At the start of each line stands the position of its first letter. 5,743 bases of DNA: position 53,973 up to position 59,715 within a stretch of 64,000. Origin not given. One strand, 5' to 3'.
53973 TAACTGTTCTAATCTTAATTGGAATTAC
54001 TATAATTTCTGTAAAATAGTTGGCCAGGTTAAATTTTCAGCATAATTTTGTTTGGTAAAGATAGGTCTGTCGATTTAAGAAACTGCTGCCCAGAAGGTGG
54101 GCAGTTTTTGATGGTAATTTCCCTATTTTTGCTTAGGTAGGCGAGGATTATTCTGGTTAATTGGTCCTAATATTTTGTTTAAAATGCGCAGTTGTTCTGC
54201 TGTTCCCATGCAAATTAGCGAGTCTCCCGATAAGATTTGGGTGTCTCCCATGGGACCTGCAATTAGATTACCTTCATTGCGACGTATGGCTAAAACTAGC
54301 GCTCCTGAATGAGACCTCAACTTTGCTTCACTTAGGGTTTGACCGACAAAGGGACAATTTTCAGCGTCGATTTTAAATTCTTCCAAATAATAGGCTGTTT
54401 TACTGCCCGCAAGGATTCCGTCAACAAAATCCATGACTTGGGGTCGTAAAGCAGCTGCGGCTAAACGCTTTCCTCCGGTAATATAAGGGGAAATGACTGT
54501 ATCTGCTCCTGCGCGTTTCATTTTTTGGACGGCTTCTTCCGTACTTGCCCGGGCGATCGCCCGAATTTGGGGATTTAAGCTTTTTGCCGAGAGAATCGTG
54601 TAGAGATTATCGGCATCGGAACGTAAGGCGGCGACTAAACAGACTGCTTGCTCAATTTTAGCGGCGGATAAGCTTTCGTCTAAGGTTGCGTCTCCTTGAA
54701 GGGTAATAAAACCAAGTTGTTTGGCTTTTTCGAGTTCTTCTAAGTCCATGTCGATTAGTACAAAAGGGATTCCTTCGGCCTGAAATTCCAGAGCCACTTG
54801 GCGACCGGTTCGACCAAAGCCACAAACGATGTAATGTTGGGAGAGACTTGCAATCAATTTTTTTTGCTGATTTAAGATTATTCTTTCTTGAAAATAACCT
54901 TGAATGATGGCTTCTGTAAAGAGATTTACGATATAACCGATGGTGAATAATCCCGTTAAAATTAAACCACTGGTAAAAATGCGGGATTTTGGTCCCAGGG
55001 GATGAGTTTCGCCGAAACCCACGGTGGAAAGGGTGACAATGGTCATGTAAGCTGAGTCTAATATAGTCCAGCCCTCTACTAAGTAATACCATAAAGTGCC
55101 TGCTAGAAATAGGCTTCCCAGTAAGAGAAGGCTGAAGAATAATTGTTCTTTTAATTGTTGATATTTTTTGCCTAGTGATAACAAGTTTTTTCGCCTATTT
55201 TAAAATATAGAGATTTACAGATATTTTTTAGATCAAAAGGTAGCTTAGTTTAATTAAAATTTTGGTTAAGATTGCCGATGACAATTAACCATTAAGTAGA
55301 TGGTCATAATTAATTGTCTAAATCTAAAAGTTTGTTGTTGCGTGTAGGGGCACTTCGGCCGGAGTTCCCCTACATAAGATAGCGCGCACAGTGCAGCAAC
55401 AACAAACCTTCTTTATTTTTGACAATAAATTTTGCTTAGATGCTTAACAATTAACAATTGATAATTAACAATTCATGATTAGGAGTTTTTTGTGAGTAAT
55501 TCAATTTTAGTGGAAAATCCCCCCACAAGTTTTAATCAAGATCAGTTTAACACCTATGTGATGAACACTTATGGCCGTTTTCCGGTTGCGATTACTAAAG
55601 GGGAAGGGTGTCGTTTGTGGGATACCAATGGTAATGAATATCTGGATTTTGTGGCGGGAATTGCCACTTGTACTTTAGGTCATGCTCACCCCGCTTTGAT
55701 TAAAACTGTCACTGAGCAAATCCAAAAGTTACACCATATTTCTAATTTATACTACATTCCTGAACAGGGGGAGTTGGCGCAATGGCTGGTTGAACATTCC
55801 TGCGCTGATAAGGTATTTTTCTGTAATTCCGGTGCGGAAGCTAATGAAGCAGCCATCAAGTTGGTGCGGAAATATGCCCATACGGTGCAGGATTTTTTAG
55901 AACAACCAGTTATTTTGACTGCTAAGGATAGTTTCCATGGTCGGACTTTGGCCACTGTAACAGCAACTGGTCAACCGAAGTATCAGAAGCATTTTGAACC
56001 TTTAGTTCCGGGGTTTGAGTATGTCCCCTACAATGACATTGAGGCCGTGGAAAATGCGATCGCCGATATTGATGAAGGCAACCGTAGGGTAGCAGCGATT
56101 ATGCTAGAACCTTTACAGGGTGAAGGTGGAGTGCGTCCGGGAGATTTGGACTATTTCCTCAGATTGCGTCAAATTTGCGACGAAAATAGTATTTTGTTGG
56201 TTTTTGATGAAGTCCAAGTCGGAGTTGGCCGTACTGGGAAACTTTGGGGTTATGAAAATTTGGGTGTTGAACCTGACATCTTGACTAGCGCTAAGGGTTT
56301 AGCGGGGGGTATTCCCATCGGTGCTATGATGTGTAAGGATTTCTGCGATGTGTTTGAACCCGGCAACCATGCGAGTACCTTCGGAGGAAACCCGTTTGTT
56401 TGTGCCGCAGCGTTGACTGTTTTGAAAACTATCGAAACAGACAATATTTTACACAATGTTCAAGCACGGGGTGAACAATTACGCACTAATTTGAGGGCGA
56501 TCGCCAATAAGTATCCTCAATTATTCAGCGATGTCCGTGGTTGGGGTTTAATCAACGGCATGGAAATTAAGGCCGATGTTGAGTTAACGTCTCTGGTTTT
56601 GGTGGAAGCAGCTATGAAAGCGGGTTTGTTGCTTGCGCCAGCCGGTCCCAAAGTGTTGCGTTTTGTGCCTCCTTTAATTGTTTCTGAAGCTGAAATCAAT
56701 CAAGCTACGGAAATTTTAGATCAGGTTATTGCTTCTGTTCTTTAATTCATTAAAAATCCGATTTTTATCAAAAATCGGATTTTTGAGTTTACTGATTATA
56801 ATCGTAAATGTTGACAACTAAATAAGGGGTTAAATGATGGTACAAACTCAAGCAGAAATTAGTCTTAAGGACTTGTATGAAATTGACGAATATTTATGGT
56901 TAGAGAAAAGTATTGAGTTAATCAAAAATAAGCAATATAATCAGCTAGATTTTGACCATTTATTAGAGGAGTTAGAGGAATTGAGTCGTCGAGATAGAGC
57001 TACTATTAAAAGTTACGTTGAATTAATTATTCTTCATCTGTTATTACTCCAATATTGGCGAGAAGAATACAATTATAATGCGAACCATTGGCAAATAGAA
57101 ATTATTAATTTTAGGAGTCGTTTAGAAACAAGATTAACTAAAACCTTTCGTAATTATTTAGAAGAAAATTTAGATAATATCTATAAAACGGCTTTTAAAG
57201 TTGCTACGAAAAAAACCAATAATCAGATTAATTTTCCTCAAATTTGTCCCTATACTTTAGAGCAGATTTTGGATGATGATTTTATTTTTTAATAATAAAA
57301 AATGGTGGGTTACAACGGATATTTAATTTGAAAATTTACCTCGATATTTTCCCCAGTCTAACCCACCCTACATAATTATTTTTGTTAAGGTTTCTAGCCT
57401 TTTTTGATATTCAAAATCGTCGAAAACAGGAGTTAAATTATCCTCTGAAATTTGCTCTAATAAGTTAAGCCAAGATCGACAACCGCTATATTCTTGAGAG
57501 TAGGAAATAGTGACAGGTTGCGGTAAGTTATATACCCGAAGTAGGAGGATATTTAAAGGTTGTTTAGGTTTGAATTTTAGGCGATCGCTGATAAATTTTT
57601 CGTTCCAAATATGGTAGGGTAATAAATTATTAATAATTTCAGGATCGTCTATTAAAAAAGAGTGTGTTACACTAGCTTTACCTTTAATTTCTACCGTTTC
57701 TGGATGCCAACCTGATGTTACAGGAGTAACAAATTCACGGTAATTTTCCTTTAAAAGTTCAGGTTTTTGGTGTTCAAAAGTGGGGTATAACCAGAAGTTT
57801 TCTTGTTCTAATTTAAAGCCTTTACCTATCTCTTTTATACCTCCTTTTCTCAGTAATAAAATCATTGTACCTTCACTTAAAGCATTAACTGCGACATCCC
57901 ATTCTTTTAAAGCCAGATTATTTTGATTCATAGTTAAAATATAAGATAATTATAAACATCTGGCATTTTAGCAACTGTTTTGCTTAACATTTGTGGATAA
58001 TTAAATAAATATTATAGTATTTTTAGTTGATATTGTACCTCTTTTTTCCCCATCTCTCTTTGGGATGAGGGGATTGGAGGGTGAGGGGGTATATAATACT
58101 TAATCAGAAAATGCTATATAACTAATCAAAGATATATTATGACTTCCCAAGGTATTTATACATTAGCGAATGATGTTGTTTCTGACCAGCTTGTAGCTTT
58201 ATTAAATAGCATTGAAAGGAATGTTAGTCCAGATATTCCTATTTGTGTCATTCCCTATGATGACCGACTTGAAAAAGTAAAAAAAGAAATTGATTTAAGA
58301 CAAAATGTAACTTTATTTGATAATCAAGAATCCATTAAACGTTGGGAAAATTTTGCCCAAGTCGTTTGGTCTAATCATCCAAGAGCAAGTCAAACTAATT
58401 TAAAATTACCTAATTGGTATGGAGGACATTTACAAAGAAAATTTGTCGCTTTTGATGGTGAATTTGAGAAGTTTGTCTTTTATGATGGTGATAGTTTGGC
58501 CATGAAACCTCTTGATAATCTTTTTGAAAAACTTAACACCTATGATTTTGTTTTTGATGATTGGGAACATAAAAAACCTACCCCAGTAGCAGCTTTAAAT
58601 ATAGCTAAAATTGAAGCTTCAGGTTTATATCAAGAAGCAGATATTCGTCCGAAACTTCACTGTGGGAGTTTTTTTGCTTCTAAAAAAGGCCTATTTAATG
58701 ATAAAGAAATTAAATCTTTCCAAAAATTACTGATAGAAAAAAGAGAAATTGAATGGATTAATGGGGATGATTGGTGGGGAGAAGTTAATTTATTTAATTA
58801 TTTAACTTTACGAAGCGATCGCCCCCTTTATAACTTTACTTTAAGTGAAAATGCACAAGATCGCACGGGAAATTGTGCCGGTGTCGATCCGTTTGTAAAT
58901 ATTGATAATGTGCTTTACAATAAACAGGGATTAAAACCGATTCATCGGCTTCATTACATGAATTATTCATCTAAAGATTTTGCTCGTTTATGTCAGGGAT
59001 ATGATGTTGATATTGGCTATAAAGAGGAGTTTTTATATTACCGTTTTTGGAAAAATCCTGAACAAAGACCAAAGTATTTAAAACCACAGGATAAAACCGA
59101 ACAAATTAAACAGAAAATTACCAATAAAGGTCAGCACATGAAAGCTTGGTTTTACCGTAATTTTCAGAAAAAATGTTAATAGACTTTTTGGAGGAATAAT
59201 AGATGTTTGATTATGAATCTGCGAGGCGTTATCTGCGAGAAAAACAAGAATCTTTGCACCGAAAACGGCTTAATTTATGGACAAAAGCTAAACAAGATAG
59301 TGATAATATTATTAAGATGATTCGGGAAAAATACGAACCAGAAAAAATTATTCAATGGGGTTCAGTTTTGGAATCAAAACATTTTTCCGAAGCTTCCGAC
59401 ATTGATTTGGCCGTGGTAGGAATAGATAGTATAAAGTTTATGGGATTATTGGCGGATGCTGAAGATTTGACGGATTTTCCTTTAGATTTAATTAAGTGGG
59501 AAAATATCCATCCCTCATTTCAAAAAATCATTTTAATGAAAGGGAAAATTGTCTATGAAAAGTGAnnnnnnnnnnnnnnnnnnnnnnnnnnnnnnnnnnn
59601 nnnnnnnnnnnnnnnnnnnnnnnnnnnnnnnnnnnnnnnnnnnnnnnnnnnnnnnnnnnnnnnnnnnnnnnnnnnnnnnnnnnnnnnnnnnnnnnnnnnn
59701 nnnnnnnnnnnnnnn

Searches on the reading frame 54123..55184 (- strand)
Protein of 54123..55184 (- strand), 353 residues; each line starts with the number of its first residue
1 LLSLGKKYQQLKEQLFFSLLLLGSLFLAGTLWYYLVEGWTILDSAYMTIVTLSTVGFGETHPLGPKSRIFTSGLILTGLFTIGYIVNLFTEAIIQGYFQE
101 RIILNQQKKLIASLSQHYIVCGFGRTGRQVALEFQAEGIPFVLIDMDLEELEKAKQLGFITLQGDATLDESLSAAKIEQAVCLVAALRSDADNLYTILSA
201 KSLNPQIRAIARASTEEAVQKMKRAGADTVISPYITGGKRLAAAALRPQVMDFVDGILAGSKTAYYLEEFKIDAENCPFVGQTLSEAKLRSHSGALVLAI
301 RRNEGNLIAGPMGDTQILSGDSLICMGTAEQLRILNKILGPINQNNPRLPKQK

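Call 31: search_protein_families(library=pfam, proteins=[window:54123-55184:-], max_evalue=0.001)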
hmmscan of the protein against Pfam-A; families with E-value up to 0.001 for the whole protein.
window:54123-55184:- (353 aa): 3 families
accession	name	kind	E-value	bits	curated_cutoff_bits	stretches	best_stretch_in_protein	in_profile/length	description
PF02254.24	TrkA_N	-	2.3e-32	112.2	23.8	1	118-233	1-116/116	TrkA-N domain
PF07885.22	Ion_trans_2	-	2.8e-15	56.4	22.5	1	22-94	3-78/79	Ion channel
PF02080.26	TrkA_C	-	2.7e-14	53.3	27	1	268-339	2-70/71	TrkA-C domain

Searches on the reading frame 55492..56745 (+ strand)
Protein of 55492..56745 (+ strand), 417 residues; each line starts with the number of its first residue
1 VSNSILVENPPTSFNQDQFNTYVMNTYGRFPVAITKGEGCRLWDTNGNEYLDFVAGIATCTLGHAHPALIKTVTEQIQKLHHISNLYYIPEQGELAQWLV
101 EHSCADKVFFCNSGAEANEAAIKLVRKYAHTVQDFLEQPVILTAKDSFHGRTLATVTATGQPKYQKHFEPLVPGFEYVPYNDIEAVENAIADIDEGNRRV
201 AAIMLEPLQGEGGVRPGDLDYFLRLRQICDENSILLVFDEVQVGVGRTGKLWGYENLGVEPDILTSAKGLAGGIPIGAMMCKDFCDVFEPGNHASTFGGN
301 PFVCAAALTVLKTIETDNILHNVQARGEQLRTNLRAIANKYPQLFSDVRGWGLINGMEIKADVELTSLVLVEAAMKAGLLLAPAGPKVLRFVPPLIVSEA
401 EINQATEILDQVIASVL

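Call 82: search_protein_families(library=pfam, proteins=[window:55492-56745:+], max_evalue=0.0001)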
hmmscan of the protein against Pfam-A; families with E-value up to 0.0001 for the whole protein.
window:55492-56745:+ (417 aa): 1 family
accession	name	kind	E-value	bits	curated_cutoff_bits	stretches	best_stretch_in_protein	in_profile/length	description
PF00202.27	Aminotran_3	-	6.8e-122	407.5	30.5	1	25-413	4-403/403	Aminotransferase class-III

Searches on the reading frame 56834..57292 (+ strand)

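Call 82: search_protein_families(library=pfam, proteins=[window:56834-57292:+], max_evalue=0.0001)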
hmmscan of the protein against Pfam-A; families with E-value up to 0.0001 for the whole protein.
window:56834-57292:+ (152 aa): 1 family
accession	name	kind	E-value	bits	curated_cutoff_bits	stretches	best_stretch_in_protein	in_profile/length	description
PF01724.21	DUF29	-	2.8e-39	134.9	22.5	1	14-150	1-137/138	Domain of unknown function DUF29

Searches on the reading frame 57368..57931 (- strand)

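Call 83: search_protein_families(library=pfam, proteins=[window:57368-57931:-], max_evalue=0.0001)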
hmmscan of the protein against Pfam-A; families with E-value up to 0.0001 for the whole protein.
window:57368-57931:- (187 aa): 1 family
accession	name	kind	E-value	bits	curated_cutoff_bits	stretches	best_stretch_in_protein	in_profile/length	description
PF08819.17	DUF1802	-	2.3e-67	226.6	25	1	7-179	1-172/174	Domain of unknown function (DUF1802)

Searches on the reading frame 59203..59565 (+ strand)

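Call 83: search_protein_families(library=pfam, proteins=[window:59203-59565:+], max_evalue=0.0001)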
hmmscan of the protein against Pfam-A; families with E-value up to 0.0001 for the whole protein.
window:59203-59565:+ (120 aa): 2 families
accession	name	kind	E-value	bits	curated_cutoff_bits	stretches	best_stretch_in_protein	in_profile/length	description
PF18765.7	Polbeta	-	9.4e-11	42.2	26.9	1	35-120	2-90/93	Polymerase beta, Nucleotidyltransferase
PF01909.29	NTP_transf_2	-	1.9e-06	28.6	21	1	35-116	3-92/93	Nucleotidyltransferase domain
